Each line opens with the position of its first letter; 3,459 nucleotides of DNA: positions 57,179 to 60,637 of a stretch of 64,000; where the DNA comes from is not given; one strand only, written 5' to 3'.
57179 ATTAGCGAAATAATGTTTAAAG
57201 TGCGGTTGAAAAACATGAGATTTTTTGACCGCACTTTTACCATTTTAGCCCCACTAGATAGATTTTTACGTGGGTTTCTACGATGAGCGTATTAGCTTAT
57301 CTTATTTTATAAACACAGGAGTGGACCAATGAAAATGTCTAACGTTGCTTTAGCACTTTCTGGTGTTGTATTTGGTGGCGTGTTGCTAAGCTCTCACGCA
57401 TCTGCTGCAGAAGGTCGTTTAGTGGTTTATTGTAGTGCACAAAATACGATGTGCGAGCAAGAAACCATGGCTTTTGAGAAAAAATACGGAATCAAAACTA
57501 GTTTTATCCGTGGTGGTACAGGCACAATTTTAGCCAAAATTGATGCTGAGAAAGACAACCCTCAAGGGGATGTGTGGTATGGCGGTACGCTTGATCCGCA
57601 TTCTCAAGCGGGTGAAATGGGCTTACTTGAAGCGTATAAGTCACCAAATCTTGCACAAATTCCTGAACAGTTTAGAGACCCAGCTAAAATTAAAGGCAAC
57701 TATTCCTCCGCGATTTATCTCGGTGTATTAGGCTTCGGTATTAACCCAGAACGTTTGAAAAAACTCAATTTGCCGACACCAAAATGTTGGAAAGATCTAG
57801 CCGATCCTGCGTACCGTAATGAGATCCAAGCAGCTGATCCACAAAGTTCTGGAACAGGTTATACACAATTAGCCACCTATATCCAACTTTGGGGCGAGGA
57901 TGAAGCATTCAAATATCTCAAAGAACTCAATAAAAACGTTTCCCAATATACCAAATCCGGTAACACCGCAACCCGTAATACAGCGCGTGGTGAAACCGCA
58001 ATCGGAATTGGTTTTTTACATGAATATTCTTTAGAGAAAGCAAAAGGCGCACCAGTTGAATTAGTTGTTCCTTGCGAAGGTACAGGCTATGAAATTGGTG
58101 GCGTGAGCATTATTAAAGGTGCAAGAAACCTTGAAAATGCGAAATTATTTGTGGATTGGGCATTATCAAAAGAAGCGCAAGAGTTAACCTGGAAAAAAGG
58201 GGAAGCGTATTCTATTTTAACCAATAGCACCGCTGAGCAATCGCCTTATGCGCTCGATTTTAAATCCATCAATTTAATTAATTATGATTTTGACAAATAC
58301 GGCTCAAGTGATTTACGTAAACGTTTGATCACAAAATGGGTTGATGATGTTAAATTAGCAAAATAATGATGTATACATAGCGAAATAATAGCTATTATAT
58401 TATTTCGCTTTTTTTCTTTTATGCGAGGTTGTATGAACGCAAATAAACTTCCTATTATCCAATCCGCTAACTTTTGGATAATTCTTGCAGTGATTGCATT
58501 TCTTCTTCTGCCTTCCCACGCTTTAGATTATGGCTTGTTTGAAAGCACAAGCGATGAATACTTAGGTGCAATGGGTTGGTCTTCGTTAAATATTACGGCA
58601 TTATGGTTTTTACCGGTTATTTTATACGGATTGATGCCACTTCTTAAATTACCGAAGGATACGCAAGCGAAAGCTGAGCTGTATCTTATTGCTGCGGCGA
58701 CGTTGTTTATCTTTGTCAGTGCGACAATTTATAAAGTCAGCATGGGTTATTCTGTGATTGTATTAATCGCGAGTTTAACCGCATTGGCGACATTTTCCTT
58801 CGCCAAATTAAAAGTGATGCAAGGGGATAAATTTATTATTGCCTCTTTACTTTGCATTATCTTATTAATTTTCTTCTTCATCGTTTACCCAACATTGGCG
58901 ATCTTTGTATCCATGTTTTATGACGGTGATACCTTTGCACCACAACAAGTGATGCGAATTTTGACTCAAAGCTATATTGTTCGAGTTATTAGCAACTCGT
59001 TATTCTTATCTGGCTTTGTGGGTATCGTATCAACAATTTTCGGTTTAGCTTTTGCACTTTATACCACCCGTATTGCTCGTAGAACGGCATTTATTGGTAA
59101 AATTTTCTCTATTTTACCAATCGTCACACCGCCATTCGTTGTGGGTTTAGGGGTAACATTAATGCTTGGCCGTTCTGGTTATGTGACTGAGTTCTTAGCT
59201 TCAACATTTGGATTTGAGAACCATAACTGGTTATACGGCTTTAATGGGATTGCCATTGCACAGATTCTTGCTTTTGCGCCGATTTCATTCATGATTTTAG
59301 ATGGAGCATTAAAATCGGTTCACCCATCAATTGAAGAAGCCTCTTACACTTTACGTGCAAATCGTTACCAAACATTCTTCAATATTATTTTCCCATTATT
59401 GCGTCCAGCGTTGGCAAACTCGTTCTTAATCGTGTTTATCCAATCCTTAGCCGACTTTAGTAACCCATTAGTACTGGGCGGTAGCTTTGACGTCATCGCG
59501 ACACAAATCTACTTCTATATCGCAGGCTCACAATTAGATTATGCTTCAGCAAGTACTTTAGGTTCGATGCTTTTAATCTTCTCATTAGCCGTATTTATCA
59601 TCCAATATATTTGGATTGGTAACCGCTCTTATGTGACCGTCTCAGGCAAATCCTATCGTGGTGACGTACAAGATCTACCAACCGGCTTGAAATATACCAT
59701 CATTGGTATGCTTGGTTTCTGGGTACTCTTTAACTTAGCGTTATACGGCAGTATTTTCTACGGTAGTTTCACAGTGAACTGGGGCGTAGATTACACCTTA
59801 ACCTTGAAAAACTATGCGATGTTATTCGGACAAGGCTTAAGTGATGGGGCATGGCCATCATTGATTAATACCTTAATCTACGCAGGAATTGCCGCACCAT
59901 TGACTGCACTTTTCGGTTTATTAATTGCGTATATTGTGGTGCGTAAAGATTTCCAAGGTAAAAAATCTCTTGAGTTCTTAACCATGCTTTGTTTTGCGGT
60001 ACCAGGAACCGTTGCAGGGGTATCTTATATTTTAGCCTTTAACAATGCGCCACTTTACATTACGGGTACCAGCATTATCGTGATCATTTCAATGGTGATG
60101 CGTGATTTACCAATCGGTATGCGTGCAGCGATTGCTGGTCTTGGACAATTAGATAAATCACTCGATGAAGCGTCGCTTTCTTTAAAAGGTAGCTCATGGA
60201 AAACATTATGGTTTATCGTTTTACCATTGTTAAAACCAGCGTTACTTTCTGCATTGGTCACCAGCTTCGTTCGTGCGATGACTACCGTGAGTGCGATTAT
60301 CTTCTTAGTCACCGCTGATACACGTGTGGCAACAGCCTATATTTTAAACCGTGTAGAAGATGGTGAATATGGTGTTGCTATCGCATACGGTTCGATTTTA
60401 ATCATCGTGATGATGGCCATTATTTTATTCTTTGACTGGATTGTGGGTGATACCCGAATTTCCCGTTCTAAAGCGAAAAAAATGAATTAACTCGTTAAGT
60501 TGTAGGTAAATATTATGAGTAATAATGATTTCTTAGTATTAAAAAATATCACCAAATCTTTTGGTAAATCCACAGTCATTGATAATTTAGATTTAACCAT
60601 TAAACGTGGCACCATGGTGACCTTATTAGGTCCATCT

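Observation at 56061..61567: Tandem-duplicated afuA binding-protein genes plus a third orphan paralogue; CRP site and no Fur box suggest sugar-phosphate rather than iron uptake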

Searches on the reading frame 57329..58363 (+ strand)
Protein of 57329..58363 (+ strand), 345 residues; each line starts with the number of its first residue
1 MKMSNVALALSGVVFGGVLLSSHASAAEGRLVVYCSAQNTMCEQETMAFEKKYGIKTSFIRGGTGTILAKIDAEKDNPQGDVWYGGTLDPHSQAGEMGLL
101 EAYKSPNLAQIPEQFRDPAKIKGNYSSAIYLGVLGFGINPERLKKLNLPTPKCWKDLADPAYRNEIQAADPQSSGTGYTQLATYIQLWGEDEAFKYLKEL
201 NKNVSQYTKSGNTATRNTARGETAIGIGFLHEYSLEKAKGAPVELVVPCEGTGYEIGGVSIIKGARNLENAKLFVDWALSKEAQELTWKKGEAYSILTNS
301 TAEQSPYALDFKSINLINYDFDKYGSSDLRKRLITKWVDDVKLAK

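Call 9: search_solved_structures(query=window:57329-58363:+, max_evalue=1e-20, show_alignments=3)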
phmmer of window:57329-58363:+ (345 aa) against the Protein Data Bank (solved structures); distinct sequences matched with E-value up to 1e-20: 3.
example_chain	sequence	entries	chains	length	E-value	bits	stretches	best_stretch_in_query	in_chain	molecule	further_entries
8x1a_B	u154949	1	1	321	4.8e-157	525.8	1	27-344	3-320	Iron(III) ABC transporter, periplasmic iron-compound-binding protein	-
4r72_A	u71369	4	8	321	1.6e-154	517.5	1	27-345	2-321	ABC-type Fe3+ transport system, periplasmic component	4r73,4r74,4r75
6wce_A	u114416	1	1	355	1.1e-121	409.6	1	23-345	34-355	Pyridoxal-5-phosphate binding protein A (P5PA)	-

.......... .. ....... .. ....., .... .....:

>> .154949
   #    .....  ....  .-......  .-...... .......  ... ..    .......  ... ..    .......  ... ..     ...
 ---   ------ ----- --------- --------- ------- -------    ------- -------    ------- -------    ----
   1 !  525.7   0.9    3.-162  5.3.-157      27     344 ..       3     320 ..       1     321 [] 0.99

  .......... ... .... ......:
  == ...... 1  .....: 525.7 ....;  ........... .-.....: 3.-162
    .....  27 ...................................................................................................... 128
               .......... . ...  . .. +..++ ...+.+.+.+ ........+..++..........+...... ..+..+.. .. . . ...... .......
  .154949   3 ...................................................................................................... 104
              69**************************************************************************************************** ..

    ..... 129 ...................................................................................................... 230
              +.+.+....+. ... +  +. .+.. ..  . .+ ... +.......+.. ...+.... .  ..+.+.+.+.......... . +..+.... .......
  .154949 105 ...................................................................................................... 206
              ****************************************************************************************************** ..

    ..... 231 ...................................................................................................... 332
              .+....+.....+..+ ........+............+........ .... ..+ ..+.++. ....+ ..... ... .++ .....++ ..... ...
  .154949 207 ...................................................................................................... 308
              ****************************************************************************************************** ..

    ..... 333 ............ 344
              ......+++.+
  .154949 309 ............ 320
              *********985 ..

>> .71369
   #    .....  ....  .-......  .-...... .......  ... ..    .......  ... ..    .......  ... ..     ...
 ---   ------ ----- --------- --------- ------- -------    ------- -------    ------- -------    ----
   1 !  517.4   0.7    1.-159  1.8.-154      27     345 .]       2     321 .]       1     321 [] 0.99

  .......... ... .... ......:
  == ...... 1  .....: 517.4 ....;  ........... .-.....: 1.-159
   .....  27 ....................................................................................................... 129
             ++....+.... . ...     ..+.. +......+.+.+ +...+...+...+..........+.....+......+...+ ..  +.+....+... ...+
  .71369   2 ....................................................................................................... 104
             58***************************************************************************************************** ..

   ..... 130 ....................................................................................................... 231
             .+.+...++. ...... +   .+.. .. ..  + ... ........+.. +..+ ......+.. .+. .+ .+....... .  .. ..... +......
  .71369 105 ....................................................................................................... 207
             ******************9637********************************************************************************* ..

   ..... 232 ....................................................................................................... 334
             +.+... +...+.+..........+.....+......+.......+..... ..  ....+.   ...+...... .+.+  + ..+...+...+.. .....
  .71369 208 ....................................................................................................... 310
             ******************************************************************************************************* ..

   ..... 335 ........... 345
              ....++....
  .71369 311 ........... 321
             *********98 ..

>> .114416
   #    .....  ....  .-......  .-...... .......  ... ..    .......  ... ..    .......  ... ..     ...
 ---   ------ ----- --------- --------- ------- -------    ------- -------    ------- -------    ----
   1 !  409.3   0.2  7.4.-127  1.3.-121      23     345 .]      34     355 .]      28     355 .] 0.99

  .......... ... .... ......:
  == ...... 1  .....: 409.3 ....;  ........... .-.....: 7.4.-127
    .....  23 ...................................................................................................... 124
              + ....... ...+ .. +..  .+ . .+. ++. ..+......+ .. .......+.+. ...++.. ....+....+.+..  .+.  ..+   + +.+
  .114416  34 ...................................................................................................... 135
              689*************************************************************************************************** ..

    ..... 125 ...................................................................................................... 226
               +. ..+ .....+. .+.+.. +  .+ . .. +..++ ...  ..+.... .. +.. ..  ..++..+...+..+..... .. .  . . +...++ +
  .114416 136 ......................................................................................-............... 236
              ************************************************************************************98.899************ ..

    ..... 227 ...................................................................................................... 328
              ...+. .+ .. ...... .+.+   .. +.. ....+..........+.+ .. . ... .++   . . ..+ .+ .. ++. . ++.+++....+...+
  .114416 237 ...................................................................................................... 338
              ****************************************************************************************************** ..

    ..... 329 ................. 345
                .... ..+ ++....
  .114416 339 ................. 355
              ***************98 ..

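Call 21: search_protein_families(library=ncbifam, proteins=[window:57329-58363:+], max_evalue=0.00001)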
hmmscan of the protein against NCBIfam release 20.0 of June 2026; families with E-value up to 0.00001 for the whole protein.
window:57329-58363:+ (345 aa): 5 families
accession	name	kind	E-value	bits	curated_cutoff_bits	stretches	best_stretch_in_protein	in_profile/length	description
TIGR03261.1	phnS2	equivalog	1.4e-68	231.5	392.75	1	14-338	7-326/334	putative 2-aminoethylphosphonate ABC transporter substrate-binding protein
NF011620.1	PRK15046.1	equivalog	6.2e-32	110.7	310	1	18-286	14-280/334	2-aminoethylphosphonate ABC transporter substrate-binding protein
TIGR03227.1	PhnS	equivalog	1.4e-30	106.4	395.3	1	4-285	4-290/360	2-aminoethylphosphonate ABC transporter substrate-binding protein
TIGR01254.1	sfuA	subfamily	8.9e-18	64.6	93.4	1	47-299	25-271/306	thiamine ABC transporter substrate-binding protein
NF007048.0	PRK09501.1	equivalog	2.4e-06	26.7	582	1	48-282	45-282/348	spermidine/putrescine ABC transporter substrate-binding protein PotD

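Call 23: find_related_loci(query=window:57329-58363:+, collection=genome_contigs, flank=6000)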
Query window:57329-58363:+ (345 aa) in genome_contigs; peptide patterns used: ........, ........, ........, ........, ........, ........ (x = any residue, [..] = any of these).
486 stretches matched a pattern; 430 encode a relative of the query (tblastn E <= 1e-3); the best 80 are kept; 80 distinct loci.
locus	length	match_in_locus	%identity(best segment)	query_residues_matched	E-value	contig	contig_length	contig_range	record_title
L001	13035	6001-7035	100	1-345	0e+0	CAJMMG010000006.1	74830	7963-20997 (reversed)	TPA_asm: uncultured bacterium isolate ERR1600749-bin.20 genome assembly, contig: NODE_187_length_74830_cov_643.362594, w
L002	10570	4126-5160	100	1-345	0e+0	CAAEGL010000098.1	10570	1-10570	MAG TPA_asm: Pasteurellaceae bacterium, isolate HGM20788, WGS project CAAEGL010000000 data, contig: ERS473131_3_k99_1774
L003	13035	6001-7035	100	1-345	0e+0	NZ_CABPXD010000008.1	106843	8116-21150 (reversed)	MAG: uncultured Haemophilus sp. isolate MGYG-HGUT-00317, whole genome shotgun sequence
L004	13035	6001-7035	100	1-345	0e+0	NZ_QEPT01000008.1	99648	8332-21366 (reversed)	Haemophilus parainfluenzae strain C2006002596 C2006002596_S9_ctg_1076, whole genome shotgun sequence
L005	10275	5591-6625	100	1-345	0e+0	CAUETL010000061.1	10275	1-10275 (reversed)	MAG TPA_asm: Haemophilus parainfluenzae isolate DRR221346_bin.14_MetaWRAP_v1.3_MAG genome assembly, contig: ERZ19210964.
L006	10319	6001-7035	100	1-345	0e+0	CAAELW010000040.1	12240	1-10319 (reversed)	MAG TPA_asm: Pasteurellaceae bacterium, isolate HGM20789, WGS project CAAELW010000000 data, contig: ERS537260_13_k99_977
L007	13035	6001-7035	100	1-345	0e+0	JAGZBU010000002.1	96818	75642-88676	MAG: Haemophilus parainfluenzae isolate L3_106_038G1_dasL3_106_038G1_metabat.metabat.5 L3_106_038G1_scaffold_39, whole g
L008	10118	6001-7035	100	1-345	0e+0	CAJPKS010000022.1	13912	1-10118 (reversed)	MAG: Haemophilus sp. HMSC068C11 isolate SRR6059105-mag-bin.1 genome assembly, contig: SRR6059105-mag-bin.1_39, whole gen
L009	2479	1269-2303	100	1-345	0e+0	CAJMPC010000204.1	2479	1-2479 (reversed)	TPA_asm: uncultured bacterium isolate SRR413594-bin.6 genome assembly, contig: NODE_5378_length_2479_cov_2.000000, whole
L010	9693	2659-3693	100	1-345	0e+0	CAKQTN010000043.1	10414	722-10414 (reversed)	MAG: uncultured Haemophilus sp. isolate REFINED_METABAT215_SUBJECT_CONTIGS_1500_ASSEMBLY_K77_MERGED__Pilot_MoBio_Fiber_C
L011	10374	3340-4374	100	1-345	0e+0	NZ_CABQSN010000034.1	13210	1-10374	MAG: uncultured Haemophilus sp. isolate MGYG-HGUT-00860, whole genome shotgun sequence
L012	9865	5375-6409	100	1-345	0e+0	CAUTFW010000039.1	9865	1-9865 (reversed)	MAG TPA_asm: Haemophilus parainfluenzae isolate SRR17301056_bin.12_MetaWRAP_v1.3_MAG genome assembly, contig: ERZ1420951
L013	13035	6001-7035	100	1-345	0e+0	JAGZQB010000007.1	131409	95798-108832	MAG: Haemophilus parainfluenzae isolate L2_023_068G1_dasL2_023_068G1_metabat.metabat.4 L2_023_068G1_scaffold_23, whole g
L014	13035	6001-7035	100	1-345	0e+0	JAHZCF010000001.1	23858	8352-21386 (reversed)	MAG: Haemophilus sp. isolate HRGM_Genome_2183 HRGM_Genome_2183_1, whole genome shotgun sequence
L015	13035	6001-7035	100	1-345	0e+0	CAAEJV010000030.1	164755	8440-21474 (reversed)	MAG TPA_asm: Pasteurellaceae bacterium, isolate HGM20799, WGS project CAAEJV010000000 data, contig: ERS473369_3_k99_7803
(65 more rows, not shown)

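Call 84: find_homologous_proteins(query=window:57329-58363:+, max_evalue=1e-80)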
Query window:57329-58363:+ (345 aa): 4039 proteins with E <= 1e-80 among 8000 candidates; the best 120 are listed.
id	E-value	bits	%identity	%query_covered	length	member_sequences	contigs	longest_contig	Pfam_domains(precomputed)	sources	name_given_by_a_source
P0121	3.1e-216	735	94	100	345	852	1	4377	PF13531.12,PF13416.12,PF13343.12,PF01547.31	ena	-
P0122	3.1e-203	693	87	100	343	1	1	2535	PF13531.12,PF13416.12,PF13343.12,PF01547.31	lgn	-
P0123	2.1e-193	660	83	100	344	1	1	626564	PF13531.12,PF13416.12,PF13343.12,PF01547.31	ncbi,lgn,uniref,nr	ncbi:iron(III) transport system substrate-binding protein [Mesocricetibacter intestinalis]|uniref:Ir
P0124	6.7e-193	659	83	100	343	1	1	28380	PF13531.12,PF13416.12,PF13343.12,PF01547.31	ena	-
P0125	1.2e-192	658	99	85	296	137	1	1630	PF13531.12,PF13416.12,PF13343.12,PF01547.31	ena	-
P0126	1.7e-192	657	83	100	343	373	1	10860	PF13531.12,PF13416.12,PF13343.12,PF01547.31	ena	-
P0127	8.2e-192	655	83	100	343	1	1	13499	PF13531.12,PF13416.12,PF13343.12,PF01547.31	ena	-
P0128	2.3e-191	654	83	100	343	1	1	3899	PF13531.12,PF13416.12,PF13343.12,PF01547.31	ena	-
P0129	2.9e-191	653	83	100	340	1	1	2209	PF13531.12,PF13416.12,PF13343.12,PF01547.31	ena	-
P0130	4.5e-191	653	86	92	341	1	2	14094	PF13531.12,PF13416.12,PF13343.12,PF01547.31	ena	-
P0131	9.2e-191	652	82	100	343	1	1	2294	PF13531.12,PF13416.12,PF13343.12,PF01547.31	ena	-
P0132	1.1e-190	651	85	92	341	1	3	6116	PF13531.12,PF13416.12,PF13343.12,PF01547.31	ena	-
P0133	1.3e-190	651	83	100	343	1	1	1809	PF13531.12,PF13416.12,PF13343.12,PF01547.31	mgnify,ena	mgnify:FL=1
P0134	1.5e-190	651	85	92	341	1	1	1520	PF13531.12,PF13416.12,PF13343.12,PF01547.31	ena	-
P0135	3.5e-190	650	82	100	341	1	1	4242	PF13531.12,PF13416.12,PF13343.12,PF01547.31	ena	-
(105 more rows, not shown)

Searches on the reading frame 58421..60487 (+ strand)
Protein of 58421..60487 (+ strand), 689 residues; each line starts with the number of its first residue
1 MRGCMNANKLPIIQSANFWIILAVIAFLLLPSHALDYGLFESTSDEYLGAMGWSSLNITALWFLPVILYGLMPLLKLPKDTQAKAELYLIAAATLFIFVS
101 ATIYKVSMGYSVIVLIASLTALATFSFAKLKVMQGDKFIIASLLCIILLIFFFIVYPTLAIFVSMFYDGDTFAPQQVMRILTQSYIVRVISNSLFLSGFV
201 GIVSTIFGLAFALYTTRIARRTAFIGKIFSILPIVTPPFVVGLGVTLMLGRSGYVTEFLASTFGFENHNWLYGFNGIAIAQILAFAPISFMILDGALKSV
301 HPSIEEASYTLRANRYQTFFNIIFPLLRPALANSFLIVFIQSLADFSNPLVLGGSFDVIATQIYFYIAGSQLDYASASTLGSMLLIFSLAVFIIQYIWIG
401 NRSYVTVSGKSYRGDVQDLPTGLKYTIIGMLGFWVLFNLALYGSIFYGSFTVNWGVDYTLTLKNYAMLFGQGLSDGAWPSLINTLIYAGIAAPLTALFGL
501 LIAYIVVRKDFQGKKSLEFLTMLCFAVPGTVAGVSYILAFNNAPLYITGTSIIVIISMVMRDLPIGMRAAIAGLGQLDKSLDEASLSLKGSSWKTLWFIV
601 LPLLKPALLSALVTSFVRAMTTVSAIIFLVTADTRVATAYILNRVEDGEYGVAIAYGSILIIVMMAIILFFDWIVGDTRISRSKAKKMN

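Call 21: search_protein_families(library=ncbifam, proteins=[window:58421-60487:+], max_evalue=0.00001)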
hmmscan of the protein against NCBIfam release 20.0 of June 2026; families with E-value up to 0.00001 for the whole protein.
window:58421-60487:+ (689 aa): 28 families (the best 25 are shown)
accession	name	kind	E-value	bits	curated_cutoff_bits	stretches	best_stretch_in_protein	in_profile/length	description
TIGR03262.1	PhnU2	equivalog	3.4e-74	250.4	593.25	1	141-674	5-532/546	putative 2-aminoethylphosphonate ABC transporter permease subunit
TIGR00969.1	3a0106s02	subfamily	6.5e-44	150.4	240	2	483-669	65-264/272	sulfate ABC transporter permease subunit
TIGR02139.1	permease_CysT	equivalog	9.3e-38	130.3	246.1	2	481-673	52-257/265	sulfate ABC transporter permease subunit CysT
TIGR02141.1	modB_ABC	equivalog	2.2e-37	128.8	182.6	2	197-396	7-203/208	molybdate ABC transporter permease subunit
NF008208.0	PRK10971.1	equivalog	1.4e-36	126.4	415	2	484-670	63-262/277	sulfate/thiosulfate ABC transporter permease CysT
TIGR01581.1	Mo_ABC_porter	hypoth_equivalog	1.1e-35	123.1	210.3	2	176-388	9-219/225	ABC transporter permease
NF040839.1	tungstate_WtpB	equivalog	1.1e-29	103.9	340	2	460-673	25-246/251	tungstate ABC transporter permease WtpB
NF006939.0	PRK09421.1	equivalog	7.7e-27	94.2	262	2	192-392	10-214/230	molybdate ABC transporter permease subunit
TIGR02140.1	permease_CysW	equivalog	1.2e-23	83.9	329.1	2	481-669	49-248/261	sulfate ABC transporter permease subunit CysW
NF011624.0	PRK15050.1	equivalog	1.1e-20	73.9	247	1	143-394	28-281/297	2-aminoethylphosphonate ABC transporter permease subunit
NF038017.1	ABC_perm1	subfamily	6.3e-18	65.4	100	2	486-661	3-184/184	ABC transporter permease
NF008620.0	PRK11602.1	equivalog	3.1e-17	62.7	442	2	482-673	67-269/291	sulfate/thiosulfate ABC transporter permease CysW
NF007044.0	PRK09497.1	equivalog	2.2e-16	60.2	348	1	143-396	12-271/285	spermidine/putrescine ABC transporter permease PotB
NF006951.0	PRK09433.1-2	equivalog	5.2e-16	58.3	788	1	139-670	8-522/535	thiamine/thiamine pyrophosphate ABC transporter permease ThiP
TIGR01253.1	thiP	equivalog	1e-15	57.8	395.1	1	152-670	14-516/519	thiamine/thiamine pyrophosphate ABC transporter permease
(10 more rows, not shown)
